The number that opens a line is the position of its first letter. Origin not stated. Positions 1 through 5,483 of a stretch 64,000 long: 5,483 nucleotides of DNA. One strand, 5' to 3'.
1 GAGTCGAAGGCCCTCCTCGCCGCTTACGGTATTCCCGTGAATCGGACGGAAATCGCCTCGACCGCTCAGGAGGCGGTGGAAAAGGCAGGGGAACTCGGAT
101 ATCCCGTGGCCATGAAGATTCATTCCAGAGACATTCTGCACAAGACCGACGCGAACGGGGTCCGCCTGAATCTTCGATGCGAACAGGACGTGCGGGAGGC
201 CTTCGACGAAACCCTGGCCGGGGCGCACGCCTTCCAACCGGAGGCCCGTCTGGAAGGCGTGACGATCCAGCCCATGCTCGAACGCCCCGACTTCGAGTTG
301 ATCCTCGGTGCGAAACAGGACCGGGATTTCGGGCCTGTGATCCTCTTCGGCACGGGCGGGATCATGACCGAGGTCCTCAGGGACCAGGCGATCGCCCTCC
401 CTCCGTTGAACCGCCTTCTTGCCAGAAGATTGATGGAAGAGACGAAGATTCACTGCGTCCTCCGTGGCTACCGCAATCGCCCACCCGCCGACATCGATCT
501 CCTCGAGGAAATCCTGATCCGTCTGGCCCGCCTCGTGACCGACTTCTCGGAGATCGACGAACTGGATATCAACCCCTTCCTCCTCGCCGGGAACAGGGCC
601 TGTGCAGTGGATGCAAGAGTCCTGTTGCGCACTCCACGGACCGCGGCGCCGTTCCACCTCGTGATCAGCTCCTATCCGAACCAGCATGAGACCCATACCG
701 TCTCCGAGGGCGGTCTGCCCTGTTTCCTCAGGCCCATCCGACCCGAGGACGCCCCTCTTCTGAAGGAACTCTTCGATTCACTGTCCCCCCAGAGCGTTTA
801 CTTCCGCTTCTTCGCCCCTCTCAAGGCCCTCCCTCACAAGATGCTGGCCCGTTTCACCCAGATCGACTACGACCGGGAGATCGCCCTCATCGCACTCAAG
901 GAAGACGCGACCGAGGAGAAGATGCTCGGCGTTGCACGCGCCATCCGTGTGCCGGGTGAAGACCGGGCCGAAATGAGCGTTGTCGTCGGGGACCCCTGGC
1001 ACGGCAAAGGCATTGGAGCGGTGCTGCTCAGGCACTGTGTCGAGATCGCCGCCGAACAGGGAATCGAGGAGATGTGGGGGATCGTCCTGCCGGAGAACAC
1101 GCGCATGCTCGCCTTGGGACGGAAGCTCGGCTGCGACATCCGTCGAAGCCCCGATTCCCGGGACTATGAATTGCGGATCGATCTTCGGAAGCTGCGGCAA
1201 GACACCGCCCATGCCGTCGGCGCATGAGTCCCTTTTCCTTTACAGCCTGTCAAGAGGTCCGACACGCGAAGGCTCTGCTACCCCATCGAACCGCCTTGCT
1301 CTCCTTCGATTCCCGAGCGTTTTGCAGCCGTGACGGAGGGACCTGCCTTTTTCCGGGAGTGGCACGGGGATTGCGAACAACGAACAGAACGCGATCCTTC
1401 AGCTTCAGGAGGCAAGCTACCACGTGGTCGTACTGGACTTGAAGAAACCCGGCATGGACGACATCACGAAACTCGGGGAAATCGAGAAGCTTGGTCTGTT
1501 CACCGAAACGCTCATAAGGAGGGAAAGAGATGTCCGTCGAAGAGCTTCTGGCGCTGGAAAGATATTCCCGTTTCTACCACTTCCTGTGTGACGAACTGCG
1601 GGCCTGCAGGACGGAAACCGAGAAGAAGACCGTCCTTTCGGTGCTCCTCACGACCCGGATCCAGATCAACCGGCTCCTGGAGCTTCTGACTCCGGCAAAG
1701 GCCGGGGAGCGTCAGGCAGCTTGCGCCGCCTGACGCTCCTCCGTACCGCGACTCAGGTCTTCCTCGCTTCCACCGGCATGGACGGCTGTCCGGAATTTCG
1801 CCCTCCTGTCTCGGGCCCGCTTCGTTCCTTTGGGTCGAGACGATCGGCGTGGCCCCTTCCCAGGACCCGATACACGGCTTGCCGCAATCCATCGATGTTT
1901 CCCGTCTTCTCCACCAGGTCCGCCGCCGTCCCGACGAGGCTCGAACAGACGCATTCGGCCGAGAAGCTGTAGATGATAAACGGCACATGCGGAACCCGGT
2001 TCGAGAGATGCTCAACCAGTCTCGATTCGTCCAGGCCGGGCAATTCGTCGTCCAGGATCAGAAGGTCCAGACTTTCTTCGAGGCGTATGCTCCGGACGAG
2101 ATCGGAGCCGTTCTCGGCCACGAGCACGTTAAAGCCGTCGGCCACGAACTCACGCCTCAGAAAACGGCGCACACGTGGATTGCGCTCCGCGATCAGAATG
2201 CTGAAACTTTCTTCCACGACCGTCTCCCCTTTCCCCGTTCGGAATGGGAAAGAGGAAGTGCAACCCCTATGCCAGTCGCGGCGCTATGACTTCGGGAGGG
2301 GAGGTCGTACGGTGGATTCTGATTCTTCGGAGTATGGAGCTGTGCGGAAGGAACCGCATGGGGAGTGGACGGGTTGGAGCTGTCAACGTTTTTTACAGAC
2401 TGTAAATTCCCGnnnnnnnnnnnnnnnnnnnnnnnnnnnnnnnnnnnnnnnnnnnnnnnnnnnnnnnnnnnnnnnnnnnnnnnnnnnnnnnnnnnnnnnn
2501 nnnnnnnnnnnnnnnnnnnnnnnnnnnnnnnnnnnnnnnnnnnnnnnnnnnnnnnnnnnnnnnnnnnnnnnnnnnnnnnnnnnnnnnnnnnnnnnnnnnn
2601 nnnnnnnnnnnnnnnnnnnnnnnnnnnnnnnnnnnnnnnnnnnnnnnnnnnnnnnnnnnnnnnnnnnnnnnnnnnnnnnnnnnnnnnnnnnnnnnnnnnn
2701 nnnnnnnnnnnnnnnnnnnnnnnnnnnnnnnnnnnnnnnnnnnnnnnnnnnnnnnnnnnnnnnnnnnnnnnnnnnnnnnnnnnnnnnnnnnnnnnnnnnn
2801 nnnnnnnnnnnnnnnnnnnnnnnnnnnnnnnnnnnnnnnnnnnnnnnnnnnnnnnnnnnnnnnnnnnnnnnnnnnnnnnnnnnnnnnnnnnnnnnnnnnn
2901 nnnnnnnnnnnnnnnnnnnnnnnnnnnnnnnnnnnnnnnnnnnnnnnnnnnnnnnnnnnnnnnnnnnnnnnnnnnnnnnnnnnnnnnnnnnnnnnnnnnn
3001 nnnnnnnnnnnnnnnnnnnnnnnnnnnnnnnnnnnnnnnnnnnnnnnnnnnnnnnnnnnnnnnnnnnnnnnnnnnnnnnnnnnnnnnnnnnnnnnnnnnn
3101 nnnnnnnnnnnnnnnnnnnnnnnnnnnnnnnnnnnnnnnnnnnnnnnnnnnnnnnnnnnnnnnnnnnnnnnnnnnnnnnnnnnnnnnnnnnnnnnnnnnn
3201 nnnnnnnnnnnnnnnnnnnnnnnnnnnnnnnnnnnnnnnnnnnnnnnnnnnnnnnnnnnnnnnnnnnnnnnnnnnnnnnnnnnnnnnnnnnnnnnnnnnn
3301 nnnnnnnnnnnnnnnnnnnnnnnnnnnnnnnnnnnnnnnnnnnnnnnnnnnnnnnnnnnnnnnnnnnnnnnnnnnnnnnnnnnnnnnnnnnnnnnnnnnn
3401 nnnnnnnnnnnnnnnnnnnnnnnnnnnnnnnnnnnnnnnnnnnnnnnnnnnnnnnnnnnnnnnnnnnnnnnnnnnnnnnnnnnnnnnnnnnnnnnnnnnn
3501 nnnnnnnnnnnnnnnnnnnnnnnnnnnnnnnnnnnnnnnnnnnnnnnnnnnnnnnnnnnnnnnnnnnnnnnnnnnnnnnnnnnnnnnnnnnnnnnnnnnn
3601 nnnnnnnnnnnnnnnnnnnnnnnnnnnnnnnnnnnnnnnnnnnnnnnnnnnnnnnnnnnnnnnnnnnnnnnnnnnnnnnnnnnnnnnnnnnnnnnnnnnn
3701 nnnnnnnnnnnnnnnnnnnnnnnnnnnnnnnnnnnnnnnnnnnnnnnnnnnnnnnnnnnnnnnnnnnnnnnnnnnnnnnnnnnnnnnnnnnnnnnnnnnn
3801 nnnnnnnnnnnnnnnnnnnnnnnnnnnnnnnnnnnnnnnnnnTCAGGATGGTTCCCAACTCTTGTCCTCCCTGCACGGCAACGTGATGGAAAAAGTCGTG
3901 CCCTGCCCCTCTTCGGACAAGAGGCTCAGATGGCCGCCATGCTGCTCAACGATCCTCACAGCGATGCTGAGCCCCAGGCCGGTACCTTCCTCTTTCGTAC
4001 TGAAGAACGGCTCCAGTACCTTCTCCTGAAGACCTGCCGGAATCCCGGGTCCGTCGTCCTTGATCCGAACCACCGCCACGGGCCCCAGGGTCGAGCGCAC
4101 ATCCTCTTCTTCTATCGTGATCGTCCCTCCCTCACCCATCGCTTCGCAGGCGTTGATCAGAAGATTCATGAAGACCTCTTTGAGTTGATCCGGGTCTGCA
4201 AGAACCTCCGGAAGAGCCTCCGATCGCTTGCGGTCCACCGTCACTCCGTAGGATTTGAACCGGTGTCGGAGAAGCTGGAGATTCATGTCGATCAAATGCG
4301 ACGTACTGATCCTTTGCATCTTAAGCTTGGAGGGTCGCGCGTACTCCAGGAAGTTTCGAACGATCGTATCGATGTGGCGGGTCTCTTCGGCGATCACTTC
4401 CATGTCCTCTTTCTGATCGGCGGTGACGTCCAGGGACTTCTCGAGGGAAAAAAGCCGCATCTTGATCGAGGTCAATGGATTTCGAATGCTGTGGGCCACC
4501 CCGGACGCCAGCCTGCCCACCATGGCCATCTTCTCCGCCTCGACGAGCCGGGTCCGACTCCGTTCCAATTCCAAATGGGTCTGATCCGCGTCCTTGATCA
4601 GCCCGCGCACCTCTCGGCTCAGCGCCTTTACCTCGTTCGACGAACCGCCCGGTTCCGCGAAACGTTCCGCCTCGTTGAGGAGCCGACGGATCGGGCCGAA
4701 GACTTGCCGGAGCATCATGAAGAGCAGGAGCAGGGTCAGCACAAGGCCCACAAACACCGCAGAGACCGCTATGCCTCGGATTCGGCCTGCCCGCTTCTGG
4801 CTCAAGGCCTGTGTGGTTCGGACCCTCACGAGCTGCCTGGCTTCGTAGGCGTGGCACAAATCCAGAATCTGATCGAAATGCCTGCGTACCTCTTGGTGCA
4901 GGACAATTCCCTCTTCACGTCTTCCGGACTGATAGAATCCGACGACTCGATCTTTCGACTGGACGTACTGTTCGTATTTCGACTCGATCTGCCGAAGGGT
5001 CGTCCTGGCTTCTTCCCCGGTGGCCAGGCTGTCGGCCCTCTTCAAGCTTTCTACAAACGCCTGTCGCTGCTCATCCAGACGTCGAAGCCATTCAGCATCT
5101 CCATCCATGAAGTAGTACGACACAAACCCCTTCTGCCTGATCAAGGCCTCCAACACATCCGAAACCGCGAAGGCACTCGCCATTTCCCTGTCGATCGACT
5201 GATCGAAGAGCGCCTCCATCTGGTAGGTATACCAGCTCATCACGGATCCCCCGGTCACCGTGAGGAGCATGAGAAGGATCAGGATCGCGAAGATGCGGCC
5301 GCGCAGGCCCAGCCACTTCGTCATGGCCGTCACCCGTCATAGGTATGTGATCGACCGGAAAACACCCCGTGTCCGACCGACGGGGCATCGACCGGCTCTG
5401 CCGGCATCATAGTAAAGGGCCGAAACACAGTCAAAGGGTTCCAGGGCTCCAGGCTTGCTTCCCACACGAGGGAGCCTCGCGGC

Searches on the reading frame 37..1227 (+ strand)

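Call 5: search_protein_families(library=pfam, proteins=[window:37-1227:+], max_evalue=0.01)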
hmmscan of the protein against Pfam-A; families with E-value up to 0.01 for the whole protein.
window:37-1227:+ (396 aa): 4 families
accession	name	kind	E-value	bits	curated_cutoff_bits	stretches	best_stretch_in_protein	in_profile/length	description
PF13549.11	ATP-grasp_5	-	1.3e-73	247.5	27.6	1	3-196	28-220/221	ATP-grasp domain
PF00583.31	Acetyltransf_1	-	2.2e-10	41.3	20.7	1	265-365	16-115/116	Acetyltransferase (GNAT) family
PF13302.13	Acetyltransf_3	-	5.9e-10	40.4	25.4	1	230-366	3-137/138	Acetyltransferase (GNAT) domain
PF13508.13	Acetyltransf_7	-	0.00015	22.5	27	1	289-350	11-66/84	Acetyltransferase (GNAT) domain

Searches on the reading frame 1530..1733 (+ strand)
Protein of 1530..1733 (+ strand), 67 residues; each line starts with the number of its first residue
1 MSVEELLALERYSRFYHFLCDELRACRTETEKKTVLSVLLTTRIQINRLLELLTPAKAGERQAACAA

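Call 5: search_protein_families(library=pfam, proteins=[window:1530-1733:+], max_evalue=0.01)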
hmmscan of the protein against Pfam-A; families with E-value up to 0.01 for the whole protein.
window:1530-1733:+ (67 aa): 0 families

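Call 23: search_protein_families(library=pfam, proteins=[window:1530-1730:+], max_evalue=0.01)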
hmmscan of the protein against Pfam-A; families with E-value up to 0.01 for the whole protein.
seq(67 aa): 0 families

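Call 37: search_protein_families(library=ncbifam, proteins=[window:1530-1733:+], max_evalue=0.001)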
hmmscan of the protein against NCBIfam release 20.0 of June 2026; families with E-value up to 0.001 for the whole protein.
window:1530-1733:+ (67 aa): 0 families

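Call 46: find_homologous_proteins(query=window:1530-1733:+, max_evalue=0.01)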
Query window:1530-1733:+ (67 aa): 1 proteins with E <= 0.01 among 2 candidates.
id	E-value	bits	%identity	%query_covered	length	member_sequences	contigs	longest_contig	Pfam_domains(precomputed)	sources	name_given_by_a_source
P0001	6.9e-35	135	100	100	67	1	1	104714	-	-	-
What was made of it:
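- The P1 unit has no credible gene (call 46).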

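Call 48: find_encoding_contigs(protein=window:1530-1733:+, flank=10000, max_places=2)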
Protein window:1530-1733:+ (67 aa): 1 contig read that carries it; 1 place shown.
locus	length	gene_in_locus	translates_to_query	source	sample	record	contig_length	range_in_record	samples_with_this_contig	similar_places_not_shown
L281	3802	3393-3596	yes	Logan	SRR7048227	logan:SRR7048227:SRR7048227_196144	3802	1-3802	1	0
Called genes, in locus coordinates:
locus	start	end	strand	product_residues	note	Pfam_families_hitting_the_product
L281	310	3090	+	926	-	PF02629:CoA_binding, PF13380:CoA_binding_2, PF13607:Succ_CoA_lig, PF19045:Ligase_CoA_2, PF13549:ATP-grasp_5, PF00583:Acetyltransf_1, PF13302:Acetyltransf_3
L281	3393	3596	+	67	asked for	-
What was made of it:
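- Tried and rejected: 67-aa ORF (calls 46, 48).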

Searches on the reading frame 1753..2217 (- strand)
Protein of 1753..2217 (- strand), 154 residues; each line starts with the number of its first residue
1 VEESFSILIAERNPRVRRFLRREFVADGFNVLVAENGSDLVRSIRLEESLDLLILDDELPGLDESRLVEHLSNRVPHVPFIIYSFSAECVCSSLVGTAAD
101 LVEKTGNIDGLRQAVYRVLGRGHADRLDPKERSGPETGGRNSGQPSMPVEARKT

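Call 5: search_protein_families(library=pfam, proteins=[window:1753-2217:-], max_evalue=0.01)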
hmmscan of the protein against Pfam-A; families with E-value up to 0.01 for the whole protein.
window:1753-2217:- (154 aa): 1 family
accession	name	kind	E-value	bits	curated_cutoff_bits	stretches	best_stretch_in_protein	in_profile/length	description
PF00072.30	Response_reg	-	1e-10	42.2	30.2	1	7-115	1-110/111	Response regulator receiver domain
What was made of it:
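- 1753..2217 (-): Single-domain receiver-like protein, 154 aa. This is the most conserved target of the family. The position equivalent to CheY D13 is Arg (IAERN). Pfam Response_reg, E = 1e-10 (call 5).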

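Call 37: search_protein_families(library=ncbifam, proteins=[window:1753-2217:-], max_evalue=0.001)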
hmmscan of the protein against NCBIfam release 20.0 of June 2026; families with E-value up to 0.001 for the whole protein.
window:1753-2217:- (154 aa): 25 families
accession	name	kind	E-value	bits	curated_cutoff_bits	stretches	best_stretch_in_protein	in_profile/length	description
NF007005.1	PRK09468.1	equivalog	1.6e-08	34.3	331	1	5-121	4-121/237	osmolarity response regulator transcription factor OmpR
NF046022.1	RespRegCpdRBruc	equivalog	3.1e-07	30.4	180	1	6-87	3-84/120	cell cycle two-component system response regulator CpdR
NF045505.1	RR_RssB_Pseudo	equivalog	3.8e-07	29.5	700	1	4-124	5-127/394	two-component system response regulator RssB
TIGR01387.1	cztR_silR_copR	subfamily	6.1e-07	29.3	279.2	1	7-82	1-75/218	heavy metal response regulator transcription factor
NF012023.0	PRK15479.1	equivalog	1.4e-06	28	337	1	7-119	3-116/224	transcriptional regulator TctD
NF008034.0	PRK10766.1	equivalog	1.5e-06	27.9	275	1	5-82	3-78/231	two-component system response regulator TorR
NF007969.0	PRK10693.1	equivalog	1.5e-06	27.5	329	1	6-88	9-90/337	two-component system response regulator RssB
NF008469.0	PRK11361.1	equivalog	4.2e-06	25.7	714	1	4-119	4-120/461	acetoacetate metabolism transcriptional regulator AtoC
NF041733.1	resp_reg_CseB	equivalog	8e-06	25.4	350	1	6-126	2-122/228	two-component system response regulator CseB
NF045944.1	ResRegRpaBCyano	equivalog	1.9e-05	24.1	330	1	8-86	1-77/229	response regulator transcription factor RpaB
NF008378.0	PRK11173.1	equivalog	2.2e-05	24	334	1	5-69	4-67/238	two-component system response regulator ArcA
NF046020.1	HisKinCckABruc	equivalog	3e-05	22.1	1000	1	6-88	751-834/868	cell cycle histidine kinase CckA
NF033120.0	vanR_FM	exception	3.6e-05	23.5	460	1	4-84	3-81/231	vancomycin resistance response regulator transcription factor, VanR-F/VanR-M family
NF008176.1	PRK10923.1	equivalog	4.8e-05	22.1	620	1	8-119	7-119/469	nitrogen regulation protein NR(I)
TIGR01818.1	ntrC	equivalog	4.9e-05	22.3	558.6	1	7-120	1-115/463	nitrogen regulation protein NR(I)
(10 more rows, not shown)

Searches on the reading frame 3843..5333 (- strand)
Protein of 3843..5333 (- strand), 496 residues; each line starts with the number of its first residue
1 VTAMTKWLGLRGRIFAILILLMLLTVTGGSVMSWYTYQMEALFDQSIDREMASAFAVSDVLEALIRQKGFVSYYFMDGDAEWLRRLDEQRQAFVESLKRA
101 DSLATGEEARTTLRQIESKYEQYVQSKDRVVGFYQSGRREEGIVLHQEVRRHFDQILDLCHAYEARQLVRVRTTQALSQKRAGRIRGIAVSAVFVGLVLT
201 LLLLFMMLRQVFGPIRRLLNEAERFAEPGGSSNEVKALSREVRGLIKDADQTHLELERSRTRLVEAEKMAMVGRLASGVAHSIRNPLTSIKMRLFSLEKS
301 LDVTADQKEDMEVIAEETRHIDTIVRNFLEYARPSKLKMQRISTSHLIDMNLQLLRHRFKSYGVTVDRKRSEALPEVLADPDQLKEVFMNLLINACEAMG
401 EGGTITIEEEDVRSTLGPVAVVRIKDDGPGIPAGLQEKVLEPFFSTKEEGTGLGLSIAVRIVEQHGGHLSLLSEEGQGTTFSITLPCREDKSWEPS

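Call 5: search_protein_families(library=pfam, proteins=[window:3843-5333:-], max_evalue=0.01)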
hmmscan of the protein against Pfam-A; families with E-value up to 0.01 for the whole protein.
window:3843-5333:- (496 aa): 3 families
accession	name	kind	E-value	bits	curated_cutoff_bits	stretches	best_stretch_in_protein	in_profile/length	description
PF02518.31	HATPase_c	-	5e-26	91.8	26.4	1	380-487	2-109/111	Histidine kinase-, DNA gyrase B-, and HSP90-like ATPase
PF00512.31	HisKA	-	2.5e-13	50.3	26.9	1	273-334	3-63/66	His Kinase A (phospho-acceptor) domain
PF12729.13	4HB_MCP_1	-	1.6e-05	25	27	1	14-143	9-141/181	Four helix bundle sensory module for signal transduction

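Call 37: search_protein_families(library=ncbifam, proteins=[window:3843-5333:-], max_evalue=0.001)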
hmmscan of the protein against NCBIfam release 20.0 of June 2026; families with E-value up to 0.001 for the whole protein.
window:3843-5333:- (496 aa): 83 families (the best 25 are shown)
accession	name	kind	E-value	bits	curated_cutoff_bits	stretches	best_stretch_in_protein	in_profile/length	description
NF008468.0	PRK11360.1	equivalog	1.2e-69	235.4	646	1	255-491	379-612/616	two-component system sensor histidine kinase AtoS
NF007688.0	PRK10364.1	equivalog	2.7e-55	188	479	1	264-489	232-453/460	two-component system sensor histidine kinase ZraS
NF052574.1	HisKinEspCMyxo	equivalog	5.6e-43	147.2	1200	1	259-491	404-641/785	serine histidine kinase EspC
NF010411.0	PRK13837.1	equivalog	8.1e-42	143.2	647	1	251-494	427-682/828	two-component system VirA-like sensor kinase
NF046026.1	HisKinCckACaul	equivalog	2.3e-41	141.7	1000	1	261-491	291-536/678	cell cycle histidine kinase CckA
NF053867.1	SprKinKinDBac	equivalog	4.1e-40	137.7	775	1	264-489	278-499/500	sporulation kinase KinD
NF046020.1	HisKinCckABruc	equivalog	1.5e-38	132.2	1000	1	261-487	469-707/868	cell cycle histidine kinase CckA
NF038348.1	T2SS_HK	subfamily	1.5e-36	126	450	2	316-488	406-574/574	histidine kinase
NF010076.0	PRK13557.1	subfamily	2.2e-33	115.5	631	1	262-492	153-399/540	histidine kinase famiy protein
NF006800.0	PRK09303.1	equivalog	8e-32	110.6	342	1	243-489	125-379/383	histidine kinase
NF033092.0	HK_WalK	equivalog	4.7e-31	108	725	1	276-487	376-594/594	cell wall metabolism sensor histidine kinase WalK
NF046044.1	PnpS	equivalog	7e-31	107.6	400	1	277-486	175-390/390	two-component system histidine kinase PnpS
NF008293.1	PRK11073.1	equivalog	1.7e-30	106.5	240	1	266-488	125-348/349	nitrogen regulation protein NR(II)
NF047794.1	HisKinPtgB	equivalog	2.2e-30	105.5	1000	1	246-473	416-641/656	two-component system sensor histidine kinase PgtB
NF047466.1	hybrid_RR_LvrB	exception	7e-30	104.4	500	1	245-487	128-376/377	hybrid histidine kinase/response regulator LvrB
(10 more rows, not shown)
